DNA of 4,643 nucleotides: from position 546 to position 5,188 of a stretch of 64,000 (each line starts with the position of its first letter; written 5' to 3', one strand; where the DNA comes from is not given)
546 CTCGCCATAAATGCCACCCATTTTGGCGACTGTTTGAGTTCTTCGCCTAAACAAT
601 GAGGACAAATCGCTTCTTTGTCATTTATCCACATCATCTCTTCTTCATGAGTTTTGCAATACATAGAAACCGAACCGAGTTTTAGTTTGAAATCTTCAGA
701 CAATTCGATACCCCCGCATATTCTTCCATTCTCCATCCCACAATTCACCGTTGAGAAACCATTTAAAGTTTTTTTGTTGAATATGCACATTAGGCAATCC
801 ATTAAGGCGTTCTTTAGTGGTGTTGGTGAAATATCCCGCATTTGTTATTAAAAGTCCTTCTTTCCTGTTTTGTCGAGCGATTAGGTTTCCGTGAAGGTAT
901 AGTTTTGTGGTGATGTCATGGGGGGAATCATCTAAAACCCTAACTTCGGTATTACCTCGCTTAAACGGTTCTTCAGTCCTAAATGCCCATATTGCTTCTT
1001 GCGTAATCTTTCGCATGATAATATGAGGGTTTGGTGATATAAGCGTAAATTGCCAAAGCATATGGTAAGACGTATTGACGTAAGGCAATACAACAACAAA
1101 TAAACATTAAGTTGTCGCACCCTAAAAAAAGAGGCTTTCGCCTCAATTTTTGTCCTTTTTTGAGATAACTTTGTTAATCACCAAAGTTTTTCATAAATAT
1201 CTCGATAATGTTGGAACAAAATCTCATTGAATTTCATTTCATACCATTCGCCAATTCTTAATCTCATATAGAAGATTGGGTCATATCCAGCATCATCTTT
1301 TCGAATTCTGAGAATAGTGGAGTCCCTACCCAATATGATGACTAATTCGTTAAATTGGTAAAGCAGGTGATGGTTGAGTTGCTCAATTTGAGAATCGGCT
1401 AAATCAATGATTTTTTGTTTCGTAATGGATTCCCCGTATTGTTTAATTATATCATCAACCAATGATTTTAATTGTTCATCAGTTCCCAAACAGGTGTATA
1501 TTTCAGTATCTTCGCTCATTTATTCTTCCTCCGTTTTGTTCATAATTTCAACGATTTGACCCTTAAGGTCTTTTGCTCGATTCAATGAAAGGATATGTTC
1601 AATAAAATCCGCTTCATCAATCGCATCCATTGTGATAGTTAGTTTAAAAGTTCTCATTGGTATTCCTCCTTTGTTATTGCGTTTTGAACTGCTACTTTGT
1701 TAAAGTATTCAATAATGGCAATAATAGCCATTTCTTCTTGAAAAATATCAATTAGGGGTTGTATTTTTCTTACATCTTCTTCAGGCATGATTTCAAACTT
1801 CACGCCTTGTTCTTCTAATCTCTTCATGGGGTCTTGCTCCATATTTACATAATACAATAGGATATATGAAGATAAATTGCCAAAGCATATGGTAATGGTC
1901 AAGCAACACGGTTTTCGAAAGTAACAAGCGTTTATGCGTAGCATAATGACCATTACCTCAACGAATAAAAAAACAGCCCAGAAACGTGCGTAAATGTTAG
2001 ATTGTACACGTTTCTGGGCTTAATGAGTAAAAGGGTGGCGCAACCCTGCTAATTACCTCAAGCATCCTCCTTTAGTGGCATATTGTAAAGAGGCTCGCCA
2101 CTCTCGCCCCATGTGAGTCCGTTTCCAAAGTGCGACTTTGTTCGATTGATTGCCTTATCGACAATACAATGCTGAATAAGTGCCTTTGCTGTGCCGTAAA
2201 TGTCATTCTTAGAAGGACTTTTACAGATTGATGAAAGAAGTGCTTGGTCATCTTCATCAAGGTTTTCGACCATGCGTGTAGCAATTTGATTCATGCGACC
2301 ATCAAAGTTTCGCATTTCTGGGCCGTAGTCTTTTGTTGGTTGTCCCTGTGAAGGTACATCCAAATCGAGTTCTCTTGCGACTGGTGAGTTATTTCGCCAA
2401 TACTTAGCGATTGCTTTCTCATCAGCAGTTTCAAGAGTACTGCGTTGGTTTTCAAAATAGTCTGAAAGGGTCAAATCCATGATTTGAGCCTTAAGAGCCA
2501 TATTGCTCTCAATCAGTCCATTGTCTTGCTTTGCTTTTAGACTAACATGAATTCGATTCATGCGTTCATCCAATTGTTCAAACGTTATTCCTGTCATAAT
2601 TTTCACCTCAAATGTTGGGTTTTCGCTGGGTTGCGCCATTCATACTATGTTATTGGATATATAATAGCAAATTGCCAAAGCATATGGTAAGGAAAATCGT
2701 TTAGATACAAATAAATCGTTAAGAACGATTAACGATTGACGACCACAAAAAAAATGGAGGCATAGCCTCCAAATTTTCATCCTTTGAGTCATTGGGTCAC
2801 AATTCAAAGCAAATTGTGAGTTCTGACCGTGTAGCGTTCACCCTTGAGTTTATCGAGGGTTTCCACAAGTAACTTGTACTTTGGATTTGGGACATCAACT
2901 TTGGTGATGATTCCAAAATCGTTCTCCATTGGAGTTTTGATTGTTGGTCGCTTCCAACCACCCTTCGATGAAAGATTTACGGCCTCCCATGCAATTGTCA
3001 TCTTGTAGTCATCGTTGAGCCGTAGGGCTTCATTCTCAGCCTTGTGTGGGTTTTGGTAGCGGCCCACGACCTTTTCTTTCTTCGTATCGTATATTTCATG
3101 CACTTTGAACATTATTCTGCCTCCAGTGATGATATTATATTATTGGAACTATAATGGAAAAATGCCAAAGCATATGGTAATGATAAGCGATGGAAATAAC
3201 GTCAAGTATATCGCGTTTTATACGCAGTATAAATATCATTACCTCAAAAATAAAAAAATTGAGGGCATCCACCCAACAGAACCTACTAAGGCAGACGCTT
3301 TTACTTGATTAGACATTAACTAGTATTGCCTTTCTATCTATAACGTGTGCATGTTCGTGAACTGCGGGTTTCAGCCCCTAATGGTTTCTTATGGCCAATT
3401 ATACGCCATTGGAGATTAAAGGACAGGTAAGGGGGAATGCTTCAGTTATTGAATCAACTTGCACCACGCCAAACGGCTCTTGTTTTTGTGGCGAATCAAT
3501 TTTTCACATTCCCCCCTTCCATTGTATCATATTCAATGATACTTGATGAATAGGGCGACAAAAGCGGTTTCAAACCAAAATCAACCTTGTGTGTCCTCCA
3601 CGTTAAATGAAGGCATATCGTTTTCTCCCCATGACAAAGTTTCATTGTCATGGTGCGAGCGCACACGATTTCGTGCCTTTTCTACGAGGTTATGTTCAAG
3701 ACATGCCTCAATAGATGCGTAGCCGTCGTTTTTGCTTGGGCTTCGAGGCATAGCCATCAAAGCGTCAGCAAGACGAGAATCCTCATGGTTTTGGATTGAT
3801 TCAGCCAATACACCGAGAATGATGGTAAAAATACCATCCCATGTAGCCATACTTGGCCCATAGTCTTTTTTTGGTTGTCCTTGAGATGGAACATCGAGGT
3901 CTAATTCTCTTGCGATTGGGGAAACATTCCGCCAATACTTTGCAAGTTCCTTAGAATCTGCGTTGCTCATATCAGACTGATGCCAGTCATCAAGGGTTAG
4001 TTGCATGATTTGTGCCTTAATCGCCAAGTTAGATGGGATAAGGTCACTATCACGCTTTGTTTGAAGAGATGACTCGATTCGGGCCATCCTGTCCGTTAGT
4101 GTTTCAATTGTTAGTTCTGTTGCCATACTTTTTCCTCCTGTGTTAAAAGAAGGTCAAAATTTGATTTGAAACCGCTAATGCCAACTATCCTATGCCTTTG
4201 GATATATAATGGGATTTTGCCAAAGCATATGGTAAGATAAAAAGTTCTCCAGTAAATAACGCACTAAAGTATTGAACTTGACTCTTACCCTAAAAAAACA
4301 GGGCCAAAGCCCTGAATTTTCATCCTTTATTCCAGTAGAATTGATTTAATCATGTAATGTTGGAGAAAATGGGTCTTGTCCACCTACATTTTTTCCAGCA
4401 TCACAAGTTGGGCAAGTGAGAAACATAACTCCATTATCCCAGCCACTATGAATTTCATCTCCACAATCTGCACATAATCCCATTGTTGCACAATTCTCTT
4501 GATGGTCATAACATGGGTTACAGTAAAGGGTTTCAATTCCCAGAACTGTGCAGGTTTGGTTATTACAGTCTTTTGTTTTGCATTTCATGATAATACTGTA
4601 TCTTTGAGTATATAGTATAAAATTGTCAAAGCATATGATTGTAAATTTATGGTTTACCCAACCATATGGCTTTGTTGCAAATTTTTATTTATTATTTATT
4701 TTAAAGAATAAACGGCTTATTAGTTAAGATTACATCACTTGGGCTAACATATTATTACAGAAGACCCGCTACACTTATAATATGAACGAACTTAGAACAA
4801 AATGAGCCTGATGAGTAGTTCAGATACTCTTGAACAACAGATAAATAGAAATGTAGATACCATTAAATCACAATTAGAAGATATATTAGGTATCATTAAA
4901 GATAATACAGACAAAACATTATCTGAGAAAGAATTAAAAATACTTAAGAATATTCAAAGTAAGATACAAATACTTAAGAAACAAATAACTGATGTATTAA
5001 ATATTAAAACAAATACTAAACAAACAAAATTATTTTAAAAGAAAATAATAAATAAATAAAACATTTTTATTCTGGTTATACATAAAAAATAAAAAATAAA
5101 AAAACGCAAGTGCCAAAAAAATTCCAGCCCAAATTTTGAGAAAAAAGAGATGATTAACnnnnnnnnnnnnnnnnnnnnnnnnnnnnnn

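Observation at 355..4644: Seven copies of a 19-bp operator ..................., each fused to a TATA box exactly 19 nt upstream of the start codon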

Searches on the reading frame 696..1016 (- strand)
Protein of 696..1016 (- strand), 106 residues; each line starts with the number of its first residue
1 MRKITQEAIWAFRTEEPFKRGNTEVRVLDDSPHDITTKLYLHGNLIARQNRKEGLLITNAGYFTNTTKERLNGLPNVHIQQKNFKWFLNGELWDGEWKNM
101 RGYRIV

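Call 82: search_protein_families(library=phrogs, proteins=[window:696-1016:-], max_evalue=0.1)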
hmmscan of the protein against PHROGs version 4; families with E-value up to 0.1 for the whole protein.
window:696-1016:- (106 aa): 3 families
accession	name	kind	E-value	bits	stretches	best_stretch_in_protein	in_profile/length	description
phrog_554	-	unknown function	1.7e-21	77.6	1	1-91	1-93/109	-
phrog_12194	-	unknown function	8.7e-10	39.5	1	2-104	158-256/259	-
phrog_16548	-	unknown function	0.0025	18.8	1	22-74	30-80/119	-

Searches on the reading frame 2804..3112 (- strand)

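Call 82: search_protein_families(library=phrogs, proteins=[window:2804-3112:-], max_evalue=0.1)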
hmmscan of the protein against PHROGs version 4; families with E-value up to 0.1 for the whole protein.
window:2804-3112:- (102 aa): 1 family
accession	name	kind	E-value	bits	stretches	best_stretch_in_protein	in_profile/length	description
phrog_11807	-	unknown function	0.0044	18.4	1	6-27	22-43/78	-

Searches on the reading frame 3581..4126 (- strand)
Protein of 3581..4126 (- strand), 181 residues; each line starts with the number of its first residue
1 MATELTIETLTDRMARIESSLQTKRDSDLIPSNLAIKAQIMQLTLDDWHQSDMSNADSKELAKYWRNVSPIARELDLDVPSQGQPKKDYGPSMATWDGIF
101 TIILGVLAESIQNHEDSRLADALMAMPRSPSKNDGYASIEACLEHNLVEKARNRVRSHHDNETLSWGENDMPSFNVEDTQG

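Call 23: find_encoding_contigs(protein=window:3581-4126:-, flank=10000, max_places=4)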
Protein window:3581-4126:- (181 aa): 23 contigs read that carry it; 4 places shown.
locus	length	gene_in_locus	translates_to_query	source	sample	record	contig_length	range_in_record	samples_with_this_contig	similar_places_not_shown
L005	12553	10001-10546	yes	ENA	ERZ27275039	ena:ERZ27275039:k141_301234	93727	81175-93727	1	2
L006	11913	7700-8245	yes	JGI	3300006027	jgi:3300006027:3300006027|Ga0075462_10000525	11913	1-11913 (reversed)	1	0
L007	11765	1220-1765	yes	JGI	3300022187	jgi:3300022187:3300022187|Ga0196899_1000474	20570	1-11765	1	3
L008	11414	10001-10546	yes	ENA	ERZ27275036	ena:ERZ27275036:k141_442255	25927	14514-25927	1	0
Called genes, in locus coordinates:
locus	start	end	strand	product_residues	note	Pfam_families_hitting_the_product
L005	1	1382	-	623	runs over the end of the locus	-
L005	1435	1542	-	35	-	-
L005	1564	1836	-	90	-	-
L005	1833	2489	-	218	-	-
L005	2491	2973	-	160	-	-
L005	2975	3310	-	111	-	-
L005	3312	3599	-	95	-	-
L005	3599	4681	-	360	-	-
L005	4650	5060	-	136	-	-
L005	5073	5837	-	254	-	-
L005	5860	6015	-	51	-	-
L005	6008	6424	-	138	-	-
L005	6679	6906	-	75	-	-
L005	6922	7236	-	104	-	-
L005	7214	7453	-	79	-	-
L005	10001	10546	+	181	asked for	-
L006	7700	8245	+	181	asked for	-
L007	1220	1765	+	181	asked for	-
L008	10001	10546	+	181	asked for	-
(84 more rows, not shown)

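Call 31: find_related_loci(query=window:3581-4126:-, collection=viral_contigs, flank=8000)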
Query window:3581-4126:- (181 aa) in viral_contigs; peptide patterns used: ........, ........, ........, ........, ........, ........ (x = any residue, [..] = any of these).
2 stretches matched a pattern, but none encodes a relative of the query by tblastn (E <= 1e-3).

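Call 69: find_homologous_proteins(query=window:3581-4126:-)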
Query window:3581-4126:- (181 aa): 15 proteins with E <= 0.001 among 48 candidates.
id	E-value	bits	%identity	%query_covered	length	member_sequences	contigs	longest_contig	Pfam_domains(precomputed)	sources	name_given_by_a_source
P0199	3.0e-106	371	92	100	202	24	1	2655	-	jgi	-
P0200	3.1e-103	361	90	100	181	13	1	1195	-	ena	-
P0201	5.8e-103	360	90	100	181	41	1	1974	-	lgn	-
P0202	6.1e-101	354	87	100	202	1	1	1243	-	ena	-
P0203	2.7e-92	325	81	100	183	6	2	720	-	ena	-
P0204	4.4e-82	292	70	100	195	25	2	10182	-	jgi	jgi:hypothetical protein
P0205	6.8e-81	288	69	100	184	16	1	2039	-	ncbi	-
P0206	2.3e-74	267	65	100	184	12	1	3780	-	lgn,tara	tara:strand:- start:15964 stop:16518 length:555 start_codon:yes stop_codon:yes gene_type:complete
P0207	3.2e-46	176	68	64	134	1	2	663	-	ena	-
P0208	9.6e-45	171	52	95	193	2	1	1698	-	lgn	-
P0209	1.3e-44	170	52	95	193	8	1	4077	-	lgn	-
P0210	4.7e-44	168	50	95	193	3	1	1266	-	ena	-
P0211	2.2e-43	166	50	95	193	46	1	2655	-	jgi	-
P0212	3.0e-42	163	50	95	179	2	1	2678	-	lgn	-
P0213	5.8e-39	152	48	95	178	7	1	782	-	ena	-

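Call 78: predict_structure(alignment_id=A4)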
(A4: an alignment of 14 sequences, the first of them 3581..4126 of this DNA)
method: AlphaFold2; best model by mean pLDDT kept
length: 181 residues; sequences in the alignment: 14
mean_pLDDT: 78.4   pTM: 0.45
mean pLDDT of the five models: 78.4, 77.8, 76.6, 71.4, 70.6
residues with pLDDT >= 90: 25; 70-90: 120; 50-70: 23; < 50: 13
segments of 3 or more residues with pLDDT < 50: 81-87, 178-181
pLDDT, mean of each block of 10 residues (from residue 1): 71 89 90 92 92 85 85 82 45 69 83 85 75 72 83 80 79 58 32
secondary structure, 60 per line:
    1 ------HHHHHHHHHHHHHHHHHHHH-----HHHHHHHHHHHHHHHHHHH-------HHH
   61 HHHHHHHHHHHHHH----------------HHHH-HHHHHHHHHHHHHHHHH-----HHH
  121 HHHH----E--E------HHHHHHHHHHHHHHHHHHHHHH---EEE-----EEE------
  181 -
elements in order: H7-26 H32-50 H58-74 H91-94 H96-112 H118-124 H139-160 E164-166 E172-174

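Call 80: fold_search(model_id=the predicted structure, library=pdb)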
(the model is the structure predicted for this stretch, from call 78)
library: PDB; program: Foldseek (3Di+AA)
matches with E <= 10: 23; with E <= 0.001: 0
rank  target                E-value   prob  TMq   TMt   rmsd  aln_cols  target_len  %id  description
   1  8d3l_A                7.8e-01  0.18  0.27  0.15  17.7       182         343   13  Type I-C Cas4-Cas1-Cas2 complex bound to a PAM/PAM prespacer (released 2022-11-02)
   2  6zhi_C                1.3e+00  0.87  0.31  0.27   2.4        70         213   16  Structure of the Plasmodium falciparum Hsp70-x substrate binding domain in complex with hydrophobic peptide (released 2020-09-09)
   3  5a7d_N                1.4e+00  0.10  0.20  0.14  15.7       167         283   12  Tetrameric assembly of LGN with Inscuteable (released 2016-08-03)
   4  8d3p_B                2.4e+00  0.09  0.25  0.15  18.1       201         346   11  Type I-C Cas4-Cas1-Cas2 complex bound to half-site integration intermediate (HSI) (released 2022-11-02)
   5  5a7d_P                2.4e+00  0.08  0.19  0.14  15.7       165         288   13  Tetrameric assembly of LGN with Inscuteable (released 2016-08-03)
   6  5a7d_S                2.5e+00  0.08  0.20  0.14  16.1       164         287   13  Tetrameric assembly of LGN with Inscuteable (released 2016-08-03)
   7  5a7d_Q                2.7e+00  0.07  0.20  0.14  16.3       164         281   14  Tetrameric assembly of LGN with Inscuteable (released 2016-08-03)
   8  5a7d_O                2.8e+00  0.07  0.20  0.14  15.5       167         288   12  Tetrameric assembly of LGN with Inscuteable (released 2016-08-03)
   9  5e86                  3.0e+00  0.47  0.30  0.24   2.9        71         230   13  isolated SBD of BiP with loop34 modification (released 2015-12-30)
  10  7kft_E                3.8e+00  0.08  0.28  0.16  17.3       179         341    9  Partial Cas6-RT-Cas1--Cas2 complex (released 2021-03-31)
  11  7kfu_C                3.8e+00  0.08  0.28  0.07  17.3       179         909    9  Cas6-RT-Cas1--Cas2 complex (released 2021-03-31)
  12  4cs8_E                4.7e+00  0.13  0.19  0.21   6.7        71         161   11  Crystal structure of the asymmetric human metapneumovirus M2-1 tetramer, form 2 (released 2014-05-28)
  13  4csa_E                5.3e+00  0.12  0.19  0.21   6.7        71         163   11  Crystal structure of the asymmetric human metapneumovirus M2-1 tetramer bound to a DNA 4-mer (released 2014-05-28)
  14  8usc_d                5.3e+00  0.03  0.20  0.14  18.7       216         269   15  Nub1/Fat10-processing human 26S proteasome (released 2024-11-06)
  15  3lof_E                5.9e+00  0.18  0.25  0.48   4.2        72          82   14  C-terminal domain of human heat shock 70kDa protein 1B. (released 2010-02-16)
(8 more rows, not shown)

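Call 82: search_protein_families(library=phrogs, proteins=[window:3581-4126:-], max_evalue=0.1)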
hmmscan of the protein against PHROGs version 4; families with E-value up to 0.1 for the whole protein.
window:3581-4126:- (181 aa): 0 families

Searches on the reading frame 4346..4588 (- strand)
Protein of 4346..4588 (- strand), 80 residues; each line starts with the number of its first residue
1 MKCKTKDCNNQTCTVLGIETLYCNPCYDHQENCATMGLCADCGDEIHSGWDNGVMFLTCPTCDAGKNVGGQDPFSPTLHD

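Call 54: search_protein_families(library=pfam, alignment_id=A3, max_evalue=0.01)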
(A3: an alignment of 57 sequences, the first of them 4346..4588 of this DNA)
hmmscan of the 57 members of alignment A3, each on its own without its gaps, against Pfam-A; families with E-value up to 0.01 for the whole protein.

A. member 1, window:4346-4588:- (80 aa): 0 families

B. families by the number of members that match (of 57 scanned): 14 families
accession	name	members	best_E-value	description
PF23790.1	Kyano_Gp96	1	5.8e-17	Kyanoviridae Gp96 protein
PF09215.16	Phage-Gp8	1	4.4e-05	Bacteriophage T4, Gp8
PF00583.31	Acetyltransf_1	1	0.00066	Acetyltransferase (GNAT) family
PF09361.15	Phasin_2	1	0.00086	Phasin protein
PF21864.1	MORF_dom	1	0.0024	Multiple organellar RNA editing factor 1, MORF domain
PF05470.18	eIF-3c_N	1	0.0026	Eukaryotic translation initiation factor 3 subunit 8 N-terminus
PF10458.14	Val_tRNA-synt_C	1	0.0027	Valyl tRNA synthetase tRNA binding arm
PF05130.17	FlgN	1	0.0029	FlgN protein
PF11559.13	ADIP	1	0.0033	Afadin- and alpha -actinin-Binding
PF01926.29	MMR_HSR1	1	0.004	50S ribosome-binding GTPase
PF13508.13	Acetyltransf_7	1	0.0042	Acetyltransferase (GNAT) domain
PF09738.14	LRRFIP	1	0.0047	LRRFIP family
PF14989.11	CCDC32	1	0.0062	Coiled-coil domain containing 32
PF07311.17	Dodecin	1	0.0071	Dodecin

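Call 82: search_protein_families(library=phrogs, proteins=[window:4346-4588:-], max_evalue=0.1)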
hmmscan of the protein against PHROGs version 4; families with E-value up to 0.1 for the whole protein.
window:4346-4588:- (80 aa): 0 families

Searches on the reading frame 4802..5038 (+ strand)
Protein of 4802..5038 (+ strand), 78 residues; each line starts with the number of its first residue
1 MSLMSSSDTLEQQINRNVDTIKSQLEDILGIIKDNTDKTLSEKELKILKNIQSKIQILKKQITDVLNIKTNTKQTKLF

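Call 82: search_protein_families(library=phrogs, proteins=[window:4802-5038:+], max_evalue=0.1)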
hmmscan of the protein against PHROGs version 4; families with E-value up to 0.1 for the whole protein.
window:4802-5038:+ (78 aa): 2 families
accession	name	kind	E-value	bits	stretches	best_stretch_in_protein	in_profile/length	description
phrog_29455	-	unknown function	0.081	14.2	1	3-59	74-126/136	-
phrog_21359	-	unknown function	0.084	14.1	0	37-64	4-31/94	-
